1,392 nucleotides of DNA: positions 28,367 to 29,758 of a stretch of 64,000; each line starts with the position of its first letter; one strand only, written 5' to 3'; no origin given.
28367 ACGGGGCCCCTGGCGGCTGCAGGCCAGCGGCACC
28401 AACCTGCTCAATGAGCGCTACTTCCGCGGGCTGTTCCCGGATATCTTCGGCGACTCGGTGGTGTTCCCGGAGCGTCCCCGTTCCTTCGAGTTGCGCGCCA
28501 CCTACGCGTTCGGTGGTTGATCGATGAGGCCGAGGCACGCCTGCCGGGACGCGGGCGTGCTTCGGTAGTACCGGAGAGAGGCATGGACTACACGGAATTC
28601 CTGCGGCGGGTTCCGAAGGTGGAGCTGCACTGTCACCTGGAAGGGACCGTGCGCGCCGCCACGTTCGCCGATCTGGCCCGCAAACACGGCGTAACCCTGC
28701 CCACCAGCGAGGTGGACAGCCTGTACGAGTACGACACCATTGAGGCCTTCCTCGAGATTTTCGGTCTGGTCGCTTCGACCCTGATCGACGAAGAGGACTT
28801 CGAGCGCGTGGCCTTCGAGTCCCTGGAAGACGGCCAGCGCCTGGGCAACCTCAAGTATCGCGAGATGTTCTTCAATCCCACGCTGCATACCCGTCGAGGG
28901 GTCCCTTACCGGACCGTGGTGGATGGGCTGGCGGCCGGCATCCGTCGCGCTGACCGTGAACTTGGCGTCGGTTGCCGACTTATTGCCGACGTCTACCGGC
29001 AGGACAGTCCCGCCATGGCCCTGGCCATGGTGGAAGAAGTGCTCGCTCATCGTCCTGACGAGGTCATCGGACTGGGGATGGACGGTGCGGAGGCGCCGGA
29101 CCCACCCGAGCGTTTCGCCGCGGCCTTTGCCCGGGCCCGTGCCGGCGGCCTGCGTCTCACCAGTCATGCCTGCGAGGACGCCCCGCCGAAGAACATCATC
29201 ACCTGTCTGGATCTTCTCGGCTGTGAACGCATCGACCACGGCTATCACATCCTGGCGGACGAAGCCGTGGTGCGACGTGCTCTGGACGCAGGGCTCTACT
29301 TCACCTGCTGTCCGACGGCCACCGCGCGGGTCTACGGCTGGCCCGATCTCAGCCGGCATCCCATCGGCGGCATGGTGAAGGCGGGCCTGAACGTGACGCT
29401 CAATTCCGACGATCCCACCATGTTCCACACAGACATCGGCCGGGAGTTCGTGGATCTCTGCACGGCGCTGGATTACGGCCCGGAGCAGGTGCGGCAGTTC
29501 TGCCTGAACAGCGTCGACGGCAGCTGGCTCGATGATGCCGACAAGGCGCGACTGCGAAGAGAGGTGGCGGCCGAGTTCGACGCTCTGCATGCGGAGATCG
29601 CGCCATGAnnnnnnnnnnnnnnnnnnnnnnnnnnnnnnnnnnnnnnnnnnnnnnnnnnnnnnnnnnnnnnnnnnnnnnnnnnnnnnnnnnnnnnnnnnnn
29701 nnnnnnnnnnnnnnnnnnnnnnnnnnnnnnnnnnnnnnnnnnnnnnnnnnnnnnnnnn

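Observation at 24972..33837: Envelope-located adenine-nucleoside capture locus: TonB-dependent receptor, exported PNP-like protein, four deaminase paralogs (two exported), DUF3574 lipoprotein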

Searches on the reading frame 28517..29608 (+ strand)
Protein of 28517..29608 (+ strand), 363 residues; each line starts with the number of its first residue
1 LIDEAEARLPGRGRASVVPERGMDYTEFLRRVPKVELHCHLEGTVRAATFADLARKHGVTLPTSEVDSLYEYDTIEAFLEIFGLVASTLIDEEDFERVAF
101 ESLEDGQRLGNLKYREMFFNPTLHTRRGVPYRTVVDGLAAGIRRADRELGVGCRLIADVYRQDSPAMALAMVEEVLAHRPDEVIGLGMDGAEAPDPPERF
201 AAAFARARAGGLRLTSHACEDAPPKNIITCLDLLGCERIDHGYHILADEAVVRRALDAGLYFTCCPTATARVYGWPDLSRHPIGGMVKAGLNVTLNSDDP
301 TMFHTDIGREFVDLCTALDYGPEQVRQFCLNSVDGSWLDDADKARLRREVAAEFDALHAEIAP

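Call 4: search_protein_families(library=pfam, proteins=[window:28517-29608:+], max_evalue=0.01)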
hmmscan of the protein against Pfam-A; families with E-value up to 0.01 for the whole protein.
window:28517-29608:+ (363 aa): 2 families
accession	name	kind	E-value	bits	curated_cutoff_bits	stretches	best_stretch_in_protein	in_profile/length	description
PF00962.28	A_deaminase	-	6.2e-74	249.4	27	1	33-351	1-328/330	Adenosine deaminase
PF07969.17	Amidohydro_3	-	0.0014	18.6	29.7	1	197-300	261-376/472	Amidohydrolase family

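Call 5: search_protein_families(library=ncbifam, proteins=[window:28517-29608:+], max_evalue=0.01)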
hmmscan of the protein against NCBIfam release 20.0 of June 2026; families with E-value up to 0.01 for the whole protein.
window:28517-29608:+ (363 aa): 10 families
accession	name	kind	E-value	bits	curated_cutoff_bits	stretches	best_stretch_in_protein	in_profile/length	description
TIGR01430.1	aden_deam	equivalog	9.9e-84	281.1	216.55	1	33-347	2-320/323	adenosine deaminase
NF006850.0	PRK09358.1-6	equivalog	1.6e-77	260.6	419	1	26-353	2-330/334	adenosine deaminase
NF006848.0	PRK09358.1-3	equivalog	2.1e-58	198.2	426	1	31-350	3-323/325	adenosine deaminase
NF006854.0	PRK09358.3-1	equivalog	2.7e-51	174.7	530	1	23-353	5-337/344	adenosine deaminase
NF006846.0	PRK09358.1-1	equivalog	2.1e-47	161.8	459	1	31-352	5-332/333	adenosine deaminase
NF006847.0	PRK09358.1-2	equivalog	9e-43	146.5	412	1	27-356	8-359/364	adenosine deaminase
NF006849.0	PRK09358.1-5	equivalog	3.9e-34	118.2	494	1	28-352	8-339/350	adenosine deaminase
NF006856.0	PRK09358.3-3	equivalog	4.8e-16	58.8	510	1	185-316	163-294/316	adenosine deaminase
NF006859.0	PRK09358.3-6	equivalog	2.7e-07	30.1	549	1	190-315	157-282/299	adenosine deaminase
TIGR01431.1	adm_rel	subfamily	8.2e-07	28.2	315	1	151-357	255-474/479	adenosine deaminase-related growth factor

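Call 43: search_solved_structures(query=window:28583-29608:+, max_evalue=1e-20, show_alignments=1)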
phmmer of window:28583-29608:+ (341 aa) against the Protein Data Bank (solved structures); distinct sequences matched with E-value up to 1e-20: 25.
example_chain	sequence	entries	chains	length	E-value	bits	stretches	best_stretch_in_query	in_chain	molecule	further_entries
4gxw_A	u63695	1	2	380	7.3e-63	215.9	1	5-337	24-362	Adenosine deaminase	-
3ou8_A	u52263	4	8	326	1e-56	195.7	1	3-315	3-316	Adenosine deaminase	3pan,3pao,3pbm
3rys_A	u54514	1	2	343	7.7e-55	189.5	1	11-329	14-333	Adenosine deaminase 1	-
6n9m_A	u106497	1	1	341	2.1e-39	138.8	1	10-330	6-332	Adenosine deaminase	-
6n91_A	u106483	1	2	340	9.5e-34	120.2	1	10-329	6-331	Adenosine deaminase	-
2ada_A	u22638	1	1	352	9e-29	103.8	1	10-331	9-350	ADENOSINE DEAMINASE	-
1a4l_A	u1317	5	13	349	9.7e-29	103.7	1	10-331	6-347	ADENOSINE DEAMINASE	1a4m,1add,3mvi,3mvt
1fkw_A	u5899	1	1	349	3.5e-28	101.9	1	10-331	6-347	ADENOSINE DEAMINASE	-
1fkx_A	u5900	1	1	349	1.3e-27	100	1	10-331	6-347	ADENOSINE DEAMINASE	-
1uip_A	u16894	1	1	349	1.3e-27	100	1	10-331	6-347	ADENOSINE DEAMINASE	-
1uio_A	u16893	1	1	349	2.4e-27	99.1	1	10-331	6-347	ADENOSINE DEAMINASE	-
3km8_A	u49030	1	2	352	4.2e-27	98.3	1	10-331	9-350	Adenosine deaminase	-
9vlv_A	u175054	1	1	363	4.7e-27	98.2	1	10-324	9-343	Adenosine deaminase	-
3t1g_A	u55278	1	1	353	6.5e-26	94.4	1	10-331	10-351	organophosphate hydrolase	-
7rtg_A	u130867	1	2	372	4.1e-25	91.8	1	11-324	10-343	Adenosine deaminase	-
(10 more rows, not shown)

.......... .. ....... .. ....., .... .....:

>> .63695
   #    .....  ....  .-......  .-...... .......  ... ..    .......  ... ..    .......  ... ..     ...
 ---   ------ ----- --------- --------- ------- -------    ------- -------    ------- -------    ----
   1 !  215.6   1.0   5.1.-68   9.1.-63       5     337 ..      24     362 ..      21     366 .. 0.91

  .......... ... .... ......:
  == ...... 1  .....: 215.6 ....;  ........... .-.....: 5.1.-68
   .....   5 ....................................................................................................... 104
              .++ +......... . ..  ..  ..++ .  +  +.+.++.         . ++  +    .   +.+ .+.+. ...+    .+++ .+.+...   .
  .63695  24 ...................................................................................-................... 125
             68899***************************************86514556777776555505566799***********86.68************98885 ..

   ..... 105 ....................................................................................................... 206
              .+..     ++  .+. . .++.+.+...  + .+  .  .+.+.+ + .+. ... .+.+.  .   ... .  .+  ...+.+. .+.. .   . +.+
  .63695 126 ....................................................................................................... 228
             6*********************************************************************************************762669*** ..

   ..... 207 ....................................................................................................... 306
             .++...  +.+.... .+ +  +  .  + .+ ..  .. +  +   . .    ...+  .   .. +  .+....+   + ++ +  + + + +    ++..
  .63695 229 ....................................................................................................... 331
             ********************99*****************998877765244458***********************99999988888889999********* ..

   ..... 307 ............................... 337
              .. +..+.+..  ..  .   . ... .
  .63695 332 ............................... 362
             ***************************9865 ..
